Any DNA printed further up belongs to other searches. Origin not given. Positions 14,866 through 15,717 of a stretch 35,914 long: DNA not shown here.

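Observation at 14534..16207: Stand-alone wHTH-Cas2-like gene boxed in by twin perfect palindromes with outward tandem-repeat arrays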

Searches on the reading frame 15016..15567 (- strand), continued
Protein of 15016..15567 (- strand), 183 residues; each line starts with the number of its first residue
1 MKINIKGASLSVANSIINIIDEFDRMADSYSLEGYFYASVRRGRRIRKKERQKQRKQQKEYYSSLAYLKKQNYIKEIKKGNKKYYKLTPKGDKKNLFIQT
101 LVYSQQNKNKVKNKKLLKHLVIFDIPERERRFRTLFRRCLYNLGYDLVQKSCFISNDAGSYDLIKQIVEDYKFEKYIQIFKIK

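Call 78: search_protein_families(library=ncbifam, proteins=[L025:2053-2943:+, L025:3983-5242:+, L056:1431-2519:-, L056:3670-4581:-, L038:835-2931:+, L038:3755-5500:-, L042:2153-2701:+, L054:3610-4200:+], max_evalue=0.00001)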
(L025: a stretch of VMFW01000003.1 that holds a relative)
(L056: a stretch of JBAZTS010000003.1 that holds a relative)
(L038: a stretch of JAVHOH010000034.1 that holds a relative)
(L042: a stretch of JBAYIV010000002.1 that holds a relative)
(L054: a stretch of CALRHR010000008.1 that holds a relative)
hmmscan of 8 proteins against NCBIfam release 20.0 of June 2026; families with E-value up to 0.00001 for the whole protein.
L025:2053-2943:+ (296 aa): 12 families
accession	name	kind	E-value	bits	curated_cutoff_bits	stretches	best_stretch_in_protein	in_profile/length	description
TIGR02224.1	recomb_XerC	equivalog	1.3e-71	241.4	335.15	1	10-296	2-295/295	tyrosine recombinase XerC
TIGR02225.1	recomb_XerD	equivalog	1.2e-69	234.8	329.6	1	9-293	1-289/290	site-specific tyrosine recombinase XerD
NF040815.2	recomb_XerA_Arch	equivalog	1.3e-68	231.5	220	1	10-286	2-262/263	site-specific tyrosine recombinase/integron integrase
NF001399.0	PRK00283.1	subfamily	1.5e-67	227.9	279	1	4-294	5-299/300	tyrosine recombinase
NF002331.0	PRK01287.1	subfamily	9e-46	156.5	371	1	5-295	24-329/365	site-specific tyrosine recombinase XerC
TIGR02249.1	integrase_gron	subfamily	2.4e-33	115.8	265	2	215-286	237-308/315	integron integrase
NF003462.0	PRK05084.1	equivalog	4.7e-31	107.8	267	1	131-289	196-355/360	tyrosine recombinase XerS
NF011946.0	PRK15417.1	equivalog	2.6e-21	76.2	435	2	219-280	256-317/337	integron integrase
NF007371.0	PRK09871.1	subfamily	1.7e-12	47.3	222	1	127-279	23-175/198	tyrosine-type DNA invertase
NF040693.1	recomb_GmtY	equivalog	5.8e-09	35.7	340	1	195-285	349-439/441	gamma-mobile-trio recombinase GmtY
NF041502.1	integrase_1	equivalog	3.2e-08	32.7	350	0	218-289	301-371/484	site-specific integrase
NF007370.0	PRK09870.1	subfamily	5e-08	32.8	221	1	109-293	12-194/200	tyrosine-type DNA invertase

L025:3983-5242:+ (419 aa): 0 families

L056:1431-2519:- (362 aa): 0 families

L056:3670-4581:- (303 aa): 12 families
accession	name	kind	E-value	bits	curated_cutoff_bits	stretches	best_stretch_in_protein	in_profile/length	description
TIGR02225.1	recomb_XerD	equivalog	5.3e-72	242.6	329.6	1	10-300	2-289/290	site-specific tyrosine recombinase XerD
TIGR02224.1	recomb_XerC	equivalog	2.7e-71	240.4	335.15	1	9-303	1-295/295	tyrosine recombinase XerC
NF001399.0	PRK00283.1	subfamily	2.6e-69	233.8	279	1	9-301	10-299/300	tyrosine recombinase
NF040815.2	recomb_XerA_Arch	equivalog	8.9e-69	232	220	1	10-293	2-262/263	site-specific tyrosine recombinase/integron integrase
NF002331.0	PRK01287.1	subfamily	6.3e-49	166.9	371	1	5-302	27-329/365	site-specific tyrosine recombinase XerC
TIGR02249.1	integrase_gron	subfamily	3.1e-34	118.8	265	2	221-293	236-308/315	integron integrase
NF003462.0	PRK05084.1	equivalog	9.2e-32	110.1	267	1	137-293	195-352/360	tyrosine recombinase XerS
NF011946.0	PRK15417.1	equivalog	2.5e-19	69.6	435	1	222-287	252-317/337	integron integrase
NF007371.0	PRK09871.1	subfamily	1.7e-12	47.3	222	1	138-285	27-174/198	tyrosine-type DNA invertase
NF007370.0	PRK09870.1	subfamily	6.2e-11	42.3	221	1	115-297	11-191/200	tyrosine-type DNA invertase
NF040693.1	recomb_GmtY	equivalog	5.6e-07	29.2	340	0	226-292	377-439/441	gamma-mobile-trio recombinase GmtY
NF041502.1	integrase_1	equivalog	4.4e-06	25.7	350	0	219-295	295-370/484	site-specific integrase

L038:835-2931:+ (698 aa): 5 families
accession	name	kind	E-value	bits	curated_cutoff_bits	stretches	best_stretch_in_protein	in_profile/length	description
NF004189.0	PRK05644.1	subfamily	1.3e-276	919.1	740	1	21-698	8-641/641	DNA gyrase subunit B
NF011501.0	PRK14939.1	subfamily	4.1e-266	885.5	796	2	21-604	8-573/803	DNA gyrase subunit B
TIGR01059.1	gyrB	equivalog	1.1e-264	879.8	882.4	1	23-697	1-638/639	DNA topoisomerase (ATP-hydrolyzing) subunit B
TIGR01058.1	parE_Gpos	equivalog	4.5e-212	705.8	899.95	2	22-591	4-558/637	DNA topoisomerase IV subunit B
TIGR01055.1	parE_Gneg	equivalog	1.6e-174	581.8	723.35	2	22-594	3-549/625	DNA topoisomerase IV subunit B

L038:3755-5500:- (581 aa): 9 families
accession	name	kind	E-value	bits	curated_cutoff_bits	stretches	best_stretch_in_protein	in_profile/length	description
TIGR00418.1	thrS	equivalog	2.6e-198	660.5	383.65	1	8-576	1-564/565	threonine--tRNA ligase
NF003068.0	PRK03991.1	equivalog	1.5e-65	221.8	484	1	173-579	189-594/613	threonine--tRNA ligase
NF006625.0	PRK09194.1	equivalog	5e-23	81.8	558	2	199-327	35-162/559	proline--tRNA ligase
NF008979.1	PRK12325.1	exception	3.9e-22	78.7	550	2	436-573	294-436/437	proline--tRNA ligase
TIGR00408.1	proS_fam_I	equivalog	1.9e-20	73.3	437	1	429-579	226-383/475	proline--tRNA ligase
TIGR00409.1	proS_fam_II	equivalog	1.4e-19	70.4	306.7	2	199-359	35-190/568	proline--tRNA ligase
NF011500.0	PRK14938.1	equivalog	1.7e-19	70.1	362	1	475-578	265-370/387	Ser-tRNA(Thr) hydrolase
TIGR00442.1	hisS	equivalog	1.5e-13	50.5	286.75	1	483-560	323-400/406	histidine--tRNA ligase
NF003211.1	PRK04173.1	equivalog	5.1e-12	45.4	312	1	478-571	358-452/454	glycine--tRNA ligase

L042:2153-2701:+ (182 aa): 26 families (the best 25 are shown)
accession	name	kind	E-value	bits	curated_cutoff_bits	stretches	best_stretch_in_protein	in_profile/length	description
NF010738.0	PRK14140.1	equivalog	1.7e-31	109.5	137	1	15-177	25-191/191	nucleotide exchange factor GrpE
NF010737.0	PRK14139.1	equivalog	2e-29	102.9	164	1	5-178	14-187/188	nucleotide exchange factor GrpE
NF010755.0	PRK14158.1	equivalog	2.1e-28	99.1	200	1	39-178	53-195/198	nucleotide exchange factor GrpE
NF010750.0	PRK14153.1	equivalog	3.9e-26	91.8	194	1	9-178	15-188/194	nucleotide exchange factor GrpE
NF010743.0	PRK14145.1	equivalog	3.8e-24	85.7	186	1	27-177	50-200/200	nucleotide exchange factor GrpE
NF010759.0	PRK14162.1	equivalog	1.3e-23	83.7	176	1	6-176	18-193/194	nucleotide exchange factor GrpE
NF010757.0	PRK14160.1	equivalog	4.4e-23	81.7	184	1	5-177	38-211/211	nucleotide exchange factor GrpE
NF010741.0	PRK14143.1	equivalog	6.3e-23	81.5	184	1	14-177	57-226/258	nucleotide exchange factor GrpE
NF010749.0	PRK14151.1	equivalog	3.8e-22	78.8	231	1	27-178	21-176/188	nucleotide exchange factor GrpE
NF010751.0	PRK14154.1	equivalog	1e-21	77.5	266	1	34-176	60-207/208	nucleotide exchange factor GrpE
NF010748.0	PRK14150.1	equivalog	1.4e-21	76.9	152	1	34-177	49-196/198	nucleotide exchange factor GrpE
NF010747.0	PRK14149.1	equivalog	1.7e-20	73.4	176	1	25-178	32-190/191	nucleotide exchange factor GrpE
NF010753.0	PRK14156.1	equivalog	9.8e-20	71.2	172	1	5-176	11-179/180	nucleotide exchange factor GrpE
NF010745.0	PRK14147.1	equivalog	1.4e-19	70.5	184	1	27-178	19-171/172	nucleotide exchange factor GrpE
NF007655.0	PRK10325.1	equivalog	5.9e-19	68.6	348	1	15-177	29-194/197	nucleotide exchange factor GrpE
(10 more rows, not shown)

L054:3610-4200:+ (196 aa): 4 families
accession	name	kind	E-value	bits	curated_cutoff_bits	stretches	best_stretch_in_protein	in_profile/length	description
NF011396.0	PRK14821.1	equivalog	2.2e-16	59.9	203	1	16-194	2-183/185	XTP/dITP diphosphatase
TIGR00042.1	TIGR00042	equivalog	7.1e-15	54.9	145.35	1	16-191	1-183/184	RdgB/HAM1 family non-canonical purine NTP pyrophosphatase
NF011399.0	PRK14824.1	subfamily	2e-12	47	267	1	130-193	140-202/206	putative deoxyribonucleotide triphosphate pyrophosphatase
NF011397.0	PRK14822.1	equivalog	1.5e-07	30.9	234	0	117-194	120-196/201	XTP/dITP diphosphatase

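Call 82: find_homologous_proteins(query=A3, max_evalue=1e-20)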
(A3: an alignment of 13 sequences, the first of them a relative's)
Query A3 (13 sequences) (204 aa, profile of the alignment): 1208 proteins with E <= 1e-20 among 5615 candidates; the best 120 are listed.
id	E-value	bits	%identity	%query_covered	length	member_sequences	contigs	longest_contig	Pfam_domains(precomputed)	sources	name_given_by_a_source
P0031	5.0e-77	276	41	100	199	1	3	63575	PF20803.3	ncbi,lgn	-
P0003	1.8e-76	274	39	100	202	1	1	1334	PF20803.3,PF09827.15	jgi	-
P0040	9.3e-76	272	37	99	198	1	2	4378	PF20803.3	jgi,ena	jgi:CRISPR/Cas system-associated endoribonuclease Cas2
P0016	2.0e-75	271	42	99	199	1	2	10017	PF20803.3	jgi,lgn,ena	-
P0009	2.4e-75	271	39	99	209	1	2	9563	PF20803.3,PF09827.15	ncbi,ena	-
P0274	1.1e-74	268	45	100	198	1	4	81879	PF20803.3,PF09827.15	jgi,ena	-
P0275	1.5e-74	268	45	100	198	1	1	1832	PF20803.3,PF09827.15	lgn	-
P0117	2.0e-74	268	40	100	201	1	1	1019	PF20803.3,PF09827.15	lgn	-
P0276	3.0e-74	267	44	99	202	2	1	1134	PF20803.3,PF09827.15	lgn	-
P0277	3.8e-74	267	42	100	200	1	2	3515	PF20803.3,PF09827.15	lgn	-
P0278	6.5e-74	266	42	99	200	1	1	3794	PF20803.3,PF09827.15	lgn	-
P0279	1.5e-73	265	39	100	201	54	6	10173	PF20803.3,PF09827.15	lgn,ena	-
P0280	2.0e-73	264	43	100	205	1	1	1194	PF20803.3,PF09827.15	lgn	-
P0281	2.2e-73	264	41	99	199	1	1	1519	PF20803.3,PF09827.15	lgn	-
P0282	2.3e-73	264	42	99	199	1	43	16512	PF20803.3,PF09827.15,PF09825.16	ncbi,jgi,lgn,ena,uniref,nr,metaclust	ncbi:CRISPR-associated endonuclease Cas2 [Candidatus Wolfebacteria bacterium CG_4_10_14_0_2_um_filte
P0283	2.4e-73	264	42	99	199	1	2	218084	PF20803.3,PF09827.15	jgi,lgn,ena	-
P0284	2.4e-73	264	42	99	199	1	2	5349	PF20803.3,PF09827.15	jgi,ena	-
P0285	2.8e-73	264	42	99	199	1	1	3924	PF20803.3,PF09827.15,PF09825.16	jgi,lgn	-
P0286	3.3e-73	264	43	100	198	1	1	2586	PF20803.3,PF09827.15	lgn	-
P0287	3.4e-73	264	42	99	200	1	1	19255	PF20803.3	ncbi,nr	ncbi:hypothetical protein JW698_01495 [Candidatus Wolfebacteria bacterium]|nr:hypothetical protein [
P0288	4.3e-73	263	42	99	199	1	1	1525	PF20803.3,PF09827.15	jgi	jgi:hypothetical protein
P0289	5.0e-73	263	43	100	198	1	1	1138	PF20803.3,PF09827.15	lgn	-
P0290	7.3e-73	262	37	99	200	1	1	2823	PF20803.3,PF09827.15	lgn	-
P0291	7.9e-73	262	40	96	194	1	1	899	PF20803.3,PF09827.15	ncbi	-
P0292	8.6e-73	262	40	99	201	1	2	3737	PF20803.3,PF09827.15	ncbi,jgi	jgi:CRISPR/Cas system-associated endoribonuclease Cas2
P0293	8.8e-73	262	39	100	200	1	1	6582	PF20803.3,PF09827.15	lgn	-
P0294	8.9e-73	262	39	99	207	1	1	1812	PF20803.3,PF09827.15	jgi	jgi:DNA-binding PadR family transcriptional regulator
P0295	9.2e-73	262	44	99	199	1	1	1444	PF20803.3,PF09827.15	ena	-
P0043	1.5e-72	261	40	99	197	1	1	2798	PF20803.3,PF09827.15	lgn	-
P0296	1.6e-72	261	40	99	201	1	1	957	PF20803.3,PF09827.15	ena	-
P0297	2.2e-72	261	39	99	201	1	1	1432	PF20803.3,PF09827.15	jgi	-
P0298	3.1e-72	260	39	99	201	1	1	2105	PF20803.3,PF09827.15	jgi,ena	-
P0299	3.2e-72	260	44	98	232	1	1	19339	PF20803.3,PF09827.15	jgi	jgi:CRISPR/Cas system-associated endoribonuclease Cas2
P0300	3.7e-72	260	44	100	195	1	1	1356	PF20803.3,PF09827.15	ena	-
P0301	3.7e-72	260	42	99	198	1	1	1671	PF20803.3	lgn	-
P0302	4.0e-72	260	43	100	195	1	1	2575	PF20803.3,PF09827.15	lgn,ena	-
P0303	4.9e-72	260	44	100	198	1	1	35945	PF20803.3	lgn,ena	-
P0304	5.0e-72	260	44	100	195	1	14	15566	PF20803.3,PF09827.15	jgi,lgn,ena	-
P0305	6.2e-72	259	42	100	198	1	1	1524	PF20803.3,PF09827.15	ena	-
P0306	7.9e-72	259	41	100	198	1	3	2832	PF20803.3,PF09827.15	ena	-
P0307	8.3e-72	259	43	100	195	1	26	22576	PF20803.3,PF09827.15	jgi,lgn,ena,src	-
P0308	8.5e-72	259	43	100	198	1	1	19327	PF20803.3,PF09827.15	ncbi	ncbi:MAG: CRISPR-associated endonuclease Cas2 [Patescibacteria group bacterium]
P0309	8.6e-72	259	44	100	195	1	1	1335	PF20803.3,PF09827.15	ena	-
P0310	9.6e-72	259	40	99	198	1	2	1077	PF20803.3,PF09827.15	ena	-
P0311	1.1e-71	259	44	100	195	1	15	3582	PF20803.3,PF09827.15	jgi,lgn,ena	-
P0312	1.2e-71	258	41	100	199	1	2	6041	PF20803.3,PF09827.15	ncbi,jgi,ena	-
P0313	1.3e-71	258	39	100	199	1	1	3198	PF20803.3,PF09827.15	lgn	-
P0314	1.4e-71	258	43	100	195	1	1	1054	PF20803.3,PF09827.15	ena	-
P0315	1.5e-71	258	40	99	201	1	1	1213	PF20803.3,PF09827.15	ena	-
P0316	2.6e-71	257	43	100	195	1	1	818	PF20803.3,PF09827.15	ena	-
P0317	3.0e-71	257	38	100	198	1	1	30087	PF20803.3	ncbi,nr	ncbi:MAG: CRISPR-associated endonuclease Cas2 [Candidatus Liptonbacteria bacterium]|nr:CRISPR-associ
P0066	3.3e-71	257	100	100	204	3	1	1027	PF20803.3,PF09827.15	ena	-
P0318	3.4e-71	257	43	99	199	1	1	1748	PF20803.3,PF09827.15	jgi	jgi:CRISPR/Cas system-associated endoribonuclease Cas2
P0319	3.7e-71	257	40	97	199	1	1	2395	PF20803.3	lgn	-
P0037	3.9e-71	257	38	100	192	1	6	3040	PF20803.3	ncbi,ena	-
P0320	4.2e-71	257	44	100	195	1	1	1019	PF20803.3,PF09827.15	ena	-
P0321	6.1e-71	256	40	99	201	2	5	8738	PF20803.3,PF09827.15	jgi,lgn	-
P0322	6.1e-71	256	41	100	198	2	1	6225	PF20803.3,PF09827.15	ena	-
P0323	6.2e-71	256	43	100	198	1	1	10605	PF20803.3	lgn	-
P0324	6.7e-71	256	38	96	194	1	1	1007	PF20803.3,PF09827.15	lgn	-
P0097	7.1e-71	256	40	98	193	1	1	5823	PF20803.3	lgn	-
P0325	7.8e-71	256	43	99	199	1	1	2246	PF20803.3,PF09827.15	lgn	-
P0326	8.4e-71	256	40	99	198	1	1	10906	PF20803.3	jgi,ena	-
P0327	8.5e-71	256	45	100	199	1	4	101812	PF20803.3,PF09827.15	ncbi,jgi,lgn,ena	-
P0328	9.0e-71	256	43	100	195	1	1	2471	PF20803.3,PF09827.15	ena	-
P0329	1.1e-70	255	42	100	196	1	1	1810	PF20803.3,PF09827.15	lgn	-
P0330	1.1e-70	255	42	99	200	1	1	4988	PF20803.3,PF09827.15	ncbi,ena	-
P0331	1.2e-70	255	39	100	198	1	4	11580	PF20803.3,PF09827.15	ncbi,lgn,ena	-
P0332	1.3e-70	255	44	99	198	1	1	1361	PF20803.3,PF09827.15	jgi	-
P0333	1.5e-70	255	42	99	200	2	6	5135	PF20803.3,PF09827.15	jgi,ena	-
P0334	1.6e-70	255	40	99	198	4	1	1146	PF20803.3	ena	-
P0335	1.7e-70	255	43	99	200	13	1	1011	PF20803.3,PF09827.15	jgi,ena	-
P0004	2.0e-70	255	37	99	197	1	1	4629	PF20803.3,PF09827.15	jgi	jgi:CRISPR-associated endonuclease Cas2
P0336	2.4e-70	254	41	100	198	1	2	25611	PF20803.3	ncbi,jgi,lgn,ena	-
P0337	2.6e-70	254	44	100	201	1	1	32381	PF20803.3,PF09827.15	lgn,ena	-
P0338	3.8e-70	254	42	100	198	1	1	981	PF20803.3,PF09827.15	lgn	-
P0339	4.0e-70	254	43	100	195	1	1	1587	PF20803.3,PF09827.15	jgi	-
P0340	4.7e-70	253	40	93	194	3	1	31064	PF20803.3,PF09827.15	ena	-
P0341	4.8e-70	253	40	100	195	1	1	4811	PF20803.3,PF09827.15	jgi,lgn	-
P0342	5.8e-70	253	43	99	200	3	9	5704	PF20803.3,PF09827.15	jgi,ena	-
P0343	5.9e-70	253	44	100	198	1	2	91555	PF20803.3,PF09827.15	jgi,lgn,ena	jgi:hypothetical protein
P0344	6.4e-70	253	42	99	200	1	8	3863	PF20803.3,PF09827.15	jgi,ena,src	-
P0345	6.8e-70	253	43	99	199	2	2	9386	PF20803.3,PF09827.15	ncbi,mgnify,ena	ncbi:MAG: CRISPR-associated endonuclease Cas2 [Patescibacteria group bacterium]|mgnify:CR=1 FL=1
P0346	7.2e-70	253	41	99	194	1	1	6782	PF20803.3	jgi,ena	-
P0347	7.2e-70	253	42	100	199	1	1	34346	PF20803.3,PF09827.15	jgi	jgi:CRISPR/Cas system-associated endoribonuclease Cas2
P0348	7.3e-70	253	44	98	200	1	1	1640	PF20803.3,PF09827.15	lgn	-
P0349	7.3e-70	253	43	100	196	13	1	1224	PF20803.3,PF09827.15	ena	-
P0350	7.4e-70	253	42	95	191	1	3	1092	PF20803.3,PF09827.15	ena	-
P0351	7.7e-70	253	40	100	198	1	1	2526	PF20803.3,PF09827.15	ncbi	-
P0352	7.8e-70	253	44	100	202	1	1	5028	PF20803.3,PF09827.15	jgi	jgi:DNA-binding transcriptional regulator PaaX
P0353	8.0e-70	253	41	100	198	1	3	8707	PF20803.3,PF09827.15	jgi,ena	-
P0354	8.0e-70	253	43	100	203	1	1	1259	PF20803.3,PF09827.15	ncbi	-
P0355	8.0e-70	253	43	99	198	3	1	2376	PF20803.3,PF09827.15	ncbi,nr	ncbi:MAG: hypothetical protein FJ088_06620 [Deltaproteobacteria bacterium]|nr:hypothetical protein [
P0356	8.4e-70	252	40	99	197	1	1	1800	PF20803.3,PF09827.15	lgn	-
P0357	9.4e-70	252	43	100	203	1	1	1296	PF20803.3,PF09827.15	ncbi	-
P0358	1.4e-69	252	40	100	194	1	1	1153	PF20803.3,PF09827.15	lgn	-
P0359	1.4e-69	252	41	100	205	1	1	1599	PF20803.3,PF09827.15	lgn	-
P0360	1.6e-69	252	41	100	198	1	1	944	PF20803.3,PF09827.15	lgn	-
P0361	1.7e-69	251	40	99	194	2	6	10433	PF20803.3,PF09827.15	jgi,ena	-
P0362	1.8e-69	251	45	100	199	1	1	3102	PF20803.3,PF09827.15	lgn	-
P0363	2.0e-69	251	41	97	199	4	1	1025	PF20803.3,PF09827.15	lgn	-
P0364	2.4e-69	251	45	96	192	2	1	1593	PF20803.3,PF09827.15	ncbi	-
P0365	3.5e-69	250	43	99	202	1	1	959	PF20803.3,PF09827.15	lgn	-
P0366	3.7e-69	250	39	100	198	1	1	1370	PF20803.3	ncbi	-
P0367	4.4e-69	250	44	100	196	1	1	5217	PF20803.3,PF09827.15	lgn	-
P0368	4.5e-69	250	45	100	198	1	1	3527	PF20803.3,PF09827.15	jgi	jgi:DNA-binding transcriptional regulator PaaX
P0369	4.7e-69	250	43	99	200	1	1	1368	PF20803.3,PF09827.15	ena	-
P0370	5.3e-69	250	40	99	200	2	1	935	PF20803.3,PF09827.15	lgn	-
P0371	5.7e-69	250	45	100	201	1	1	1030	PF20803.3,PF09827.15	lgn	-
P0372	6.2e-69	250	41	99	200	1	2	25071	PF20803.3,PF09827.15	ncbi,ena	ncbi:MAG TPA: CRISPR-associated endonuclease Cas2 [Candidatus Lokiarchaeia archaeon]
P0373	7.1e-69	249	39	99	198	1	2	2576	PF20803.3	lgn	-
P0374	7.7e-69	249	37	100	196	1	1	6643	PF20803.3,PF09827.15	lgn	-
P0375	8.4e-69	249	45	96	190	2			PF20803.3,PF09827.15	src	-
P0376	9.8e-69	249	39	99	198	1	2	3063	PF20803.3,PF09827.15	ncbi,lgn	-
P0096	9.8e-69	249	36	99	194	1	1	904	PF20803.3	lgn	-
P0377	9.9e-69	249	39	100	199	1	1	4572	PF20803.3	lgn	-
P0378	1.0e-68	249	40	99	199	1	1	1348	PF20803.3,PF09827.15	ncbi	-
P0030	1.0e-68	249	41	100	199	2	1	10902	PF20803.3,PF09827.15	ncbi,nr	ncbi:MAG: CRISPR-associated endonuclease Cas2 [Candidatus Liptonbacteria bacterium]|nr:CRISPR-associ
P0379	1.1e-68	249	37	100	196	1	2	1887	PF20803.3,PF09827.15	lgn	-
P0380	1.2e-68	249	39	99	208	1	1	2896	PF20803.3,PF09827.15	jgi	jgi:CRISPR/Cas system-associated endoribonuclease Cas2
